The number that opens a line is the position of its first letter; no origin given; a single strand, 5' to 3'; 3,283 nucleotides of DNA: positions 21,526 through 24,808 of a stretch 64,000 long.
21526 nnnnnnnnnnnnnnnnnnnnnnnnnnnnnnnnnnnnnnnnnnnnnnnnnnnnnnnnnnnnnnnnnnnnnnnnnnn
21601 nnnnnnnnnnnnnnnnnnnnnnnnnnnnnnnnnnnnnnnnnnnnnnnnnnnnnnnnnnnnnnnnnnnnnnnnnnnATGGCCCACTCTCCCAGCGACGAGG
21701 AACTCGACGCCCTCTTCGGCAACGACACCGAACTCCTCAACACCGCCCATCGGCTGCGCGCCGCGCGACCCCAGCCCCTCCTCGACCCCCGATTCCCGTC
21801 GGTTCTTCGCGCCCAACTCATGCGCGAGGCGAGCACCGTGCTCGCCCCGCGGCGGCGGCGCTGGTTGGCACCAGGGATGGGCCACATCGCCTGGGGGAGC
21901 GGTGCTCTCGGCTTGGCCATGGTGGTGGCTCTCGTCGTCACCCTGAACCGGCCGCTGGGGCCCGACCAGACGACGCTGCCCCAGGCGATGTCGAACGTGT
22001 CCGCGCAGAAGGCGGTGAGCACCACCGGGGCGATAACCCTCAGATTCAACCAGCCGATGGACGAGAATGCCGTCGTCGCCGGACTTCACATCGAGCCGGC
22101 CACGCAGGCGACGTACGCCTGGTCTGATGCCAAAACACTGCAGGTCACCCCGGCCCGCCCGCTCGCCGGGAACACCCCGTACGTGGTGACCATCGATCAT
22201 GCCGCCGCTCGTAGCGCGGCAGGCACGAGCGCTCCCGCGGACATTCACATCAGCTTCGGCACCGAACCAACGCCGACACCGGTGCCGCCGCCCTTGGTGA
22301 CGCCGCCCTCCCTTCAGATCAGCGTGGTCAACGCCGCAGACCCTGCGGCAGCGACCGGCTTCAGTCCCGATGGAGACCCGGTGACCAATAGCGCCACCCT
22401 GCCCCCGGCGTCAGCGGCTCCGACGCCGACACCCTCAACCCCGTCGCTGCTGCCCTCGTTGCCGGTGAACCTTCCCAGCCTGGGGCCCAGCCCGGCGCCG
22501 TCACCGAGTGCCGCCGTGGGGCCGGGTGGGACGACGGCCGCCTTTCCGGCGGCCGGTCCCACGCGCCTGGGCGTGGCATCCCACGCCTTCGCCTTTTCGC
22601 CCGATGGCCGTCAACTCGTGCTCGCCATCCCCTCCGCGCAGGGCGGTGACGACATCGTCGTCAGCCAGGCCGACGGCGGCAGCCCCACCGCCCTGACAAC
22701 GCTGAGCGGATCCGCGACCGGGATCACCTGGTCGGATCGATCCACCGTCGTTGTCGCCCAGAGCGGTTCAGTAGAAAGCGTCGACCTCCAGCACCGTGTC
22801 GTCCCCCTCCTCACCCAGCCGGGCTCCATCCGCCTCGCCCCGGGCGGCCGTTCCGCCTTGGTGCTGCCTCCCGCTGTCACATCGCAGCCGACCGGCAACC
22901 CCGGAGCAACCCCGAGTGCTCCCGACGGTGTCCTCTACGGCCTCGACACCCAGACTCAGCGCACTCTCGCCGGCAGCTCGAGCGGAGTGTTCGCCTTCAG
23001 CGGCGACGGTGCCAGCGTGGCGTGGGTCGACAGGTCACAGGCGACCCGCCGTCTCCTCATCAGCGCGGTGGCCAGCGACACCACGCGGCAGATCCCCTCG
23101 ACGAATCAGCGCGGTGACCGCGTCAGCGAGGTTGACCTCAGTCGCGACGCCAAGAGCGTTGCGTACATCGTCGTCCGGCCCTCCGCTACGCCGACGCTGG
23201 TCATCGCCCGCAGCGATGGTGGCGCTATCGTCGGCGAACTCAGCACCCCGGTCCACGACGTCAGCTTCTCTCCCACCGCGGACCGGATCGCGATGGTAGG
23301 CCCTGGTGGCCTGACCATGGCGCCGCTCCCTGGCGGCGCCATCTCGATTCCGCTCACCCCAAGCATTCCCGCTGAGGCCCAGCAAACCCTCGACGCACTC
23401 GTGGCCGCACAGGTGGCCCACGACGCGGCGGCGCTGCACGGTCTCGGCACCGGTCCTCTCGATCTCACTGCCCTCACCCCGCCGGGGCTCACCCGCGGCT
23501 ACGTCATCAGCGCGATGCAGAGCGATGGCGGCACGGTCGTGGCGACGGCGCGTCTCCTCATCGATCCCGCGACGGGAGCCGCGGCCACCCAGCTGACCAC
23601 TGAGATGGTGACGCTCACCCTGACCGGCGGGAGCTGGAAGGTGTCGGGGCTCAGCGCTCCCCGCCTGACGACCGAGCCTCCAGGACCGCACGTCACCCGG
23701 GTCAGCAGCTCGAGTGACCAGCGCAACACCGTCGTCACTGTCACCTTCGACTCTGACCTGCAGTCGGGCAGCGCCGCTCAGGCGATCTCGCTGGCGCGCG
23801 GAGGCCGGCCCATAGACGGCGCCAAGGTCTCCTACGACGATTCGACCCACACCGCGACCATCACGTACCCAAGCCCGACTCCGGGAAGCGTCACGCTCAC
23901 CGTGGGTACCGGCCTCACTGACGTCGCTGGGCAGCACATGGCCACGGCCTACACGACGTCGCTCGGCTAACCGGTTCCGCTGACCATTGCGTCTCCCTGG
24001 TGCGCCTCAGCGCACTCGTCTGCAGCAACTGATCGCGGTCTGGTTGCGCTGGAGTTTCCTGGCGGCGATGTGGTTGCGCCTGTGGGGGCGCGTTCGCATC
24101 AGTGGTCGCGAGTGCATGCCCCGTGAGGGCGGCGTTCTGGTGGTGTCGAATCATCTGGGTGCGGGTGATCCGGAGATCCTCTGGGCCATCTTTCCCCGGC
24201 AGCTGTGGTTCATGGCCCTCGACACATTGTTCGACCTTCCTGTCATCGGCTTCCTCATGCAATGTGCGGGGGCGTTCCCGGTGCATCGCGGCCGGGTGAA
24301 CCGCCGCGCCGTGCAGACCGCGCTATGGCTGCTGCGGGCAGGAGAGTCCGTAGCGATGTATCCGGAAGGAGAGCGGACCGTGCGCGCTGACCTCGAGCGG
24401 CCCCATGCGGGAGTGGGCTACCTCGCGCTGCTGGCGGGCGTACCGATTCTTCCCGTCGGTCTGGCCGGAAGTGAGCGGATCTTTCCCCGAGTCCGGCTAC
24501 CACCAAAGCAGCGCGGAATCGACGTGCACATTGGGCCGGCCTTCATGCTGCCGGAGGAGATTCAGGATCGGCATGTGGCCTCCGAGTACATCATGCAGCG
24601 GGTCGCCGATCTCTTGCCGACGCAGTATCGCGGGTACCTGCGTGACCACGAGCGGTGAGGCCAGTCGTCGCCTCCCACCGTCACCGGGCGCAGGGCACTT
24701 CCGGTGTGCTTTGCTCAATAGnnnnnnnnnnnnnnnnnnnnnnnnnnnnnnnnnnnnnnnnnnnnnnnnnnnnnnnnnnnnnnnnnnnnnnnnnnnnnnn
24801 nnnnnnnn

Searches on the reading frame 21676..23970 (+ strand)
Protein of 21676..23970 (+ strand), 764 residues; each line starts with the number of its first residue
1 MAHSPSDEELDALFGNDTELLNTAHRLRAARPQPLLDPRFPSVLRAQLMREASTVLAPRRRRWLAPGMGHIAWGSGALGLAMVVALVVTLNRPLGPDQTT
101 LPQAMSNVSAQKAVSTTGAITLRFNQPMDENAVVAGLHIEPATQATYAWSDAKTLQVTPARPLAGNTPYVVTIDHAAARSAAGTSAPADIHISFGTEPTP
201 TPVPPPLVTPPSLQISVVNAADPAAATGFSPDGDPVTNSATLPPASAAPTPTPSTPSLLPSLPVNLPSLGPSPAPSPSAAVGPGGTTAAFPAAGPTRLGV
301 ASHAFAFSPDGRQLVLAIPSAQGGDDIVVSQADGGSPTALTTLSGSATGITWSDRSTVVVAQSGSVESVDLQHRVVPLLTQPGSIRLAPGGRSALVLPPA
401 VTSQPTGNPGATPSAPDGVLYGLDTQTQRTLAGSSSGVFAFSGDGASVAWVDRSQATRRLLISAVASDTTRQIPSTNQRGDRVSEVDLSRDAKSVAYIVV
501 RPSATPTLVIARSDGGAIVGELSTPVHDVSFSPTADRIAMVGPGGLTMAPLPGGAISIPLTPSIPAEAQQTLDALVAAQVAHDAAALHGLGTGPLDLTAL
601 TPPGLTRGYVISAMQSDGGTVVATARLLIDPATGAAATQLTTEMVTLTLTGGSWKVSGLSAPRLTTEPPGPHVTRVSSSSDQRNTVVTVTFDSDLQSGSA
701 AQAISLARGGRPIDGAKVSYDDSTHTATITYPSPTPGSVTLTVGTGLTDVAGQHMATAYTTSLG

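Call 29: search_protein_families(library=pfam, proteins=[window:21676-23970:+], max_evalue=0.0001)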
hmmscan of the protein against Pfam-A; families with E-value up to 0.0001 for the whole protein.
window:21676-23970:+ (764 aa): 1 family
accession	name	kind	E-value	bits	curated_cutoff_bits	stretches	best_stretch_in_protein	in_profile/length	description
PF13205.12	Big_5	-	2.2e-16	60.9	23.6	2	108-196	13-105/105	Bacterial Ig-like domain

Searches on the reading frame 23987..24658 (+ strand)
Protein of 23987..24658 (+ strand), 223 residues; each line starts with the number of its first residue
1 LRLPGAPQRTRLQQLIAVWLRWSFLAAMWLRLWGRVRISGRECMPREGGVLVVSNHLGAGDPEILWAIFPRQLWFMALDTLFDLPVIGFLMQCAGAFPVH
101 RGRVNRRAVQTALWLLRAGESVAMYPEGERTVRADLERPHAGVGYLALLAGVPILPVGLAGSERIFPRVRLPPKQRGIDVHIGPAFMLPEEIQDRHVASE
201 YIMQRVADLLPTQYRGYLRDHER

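Call 29: search_protein_families(library=pfam, proteins=[window:23987-24658:+], max_evalue=0.0001)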
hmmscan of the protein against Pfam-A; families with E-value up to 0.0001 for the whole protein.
window:23987-24658:+ (223 aa): 1 family
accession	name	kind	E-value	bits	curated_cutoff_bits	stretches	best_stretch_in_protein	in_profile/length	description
PF01553.26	Acyltransferase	-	1e-24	87.3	23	1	35-158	1-130/132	Acyltransferase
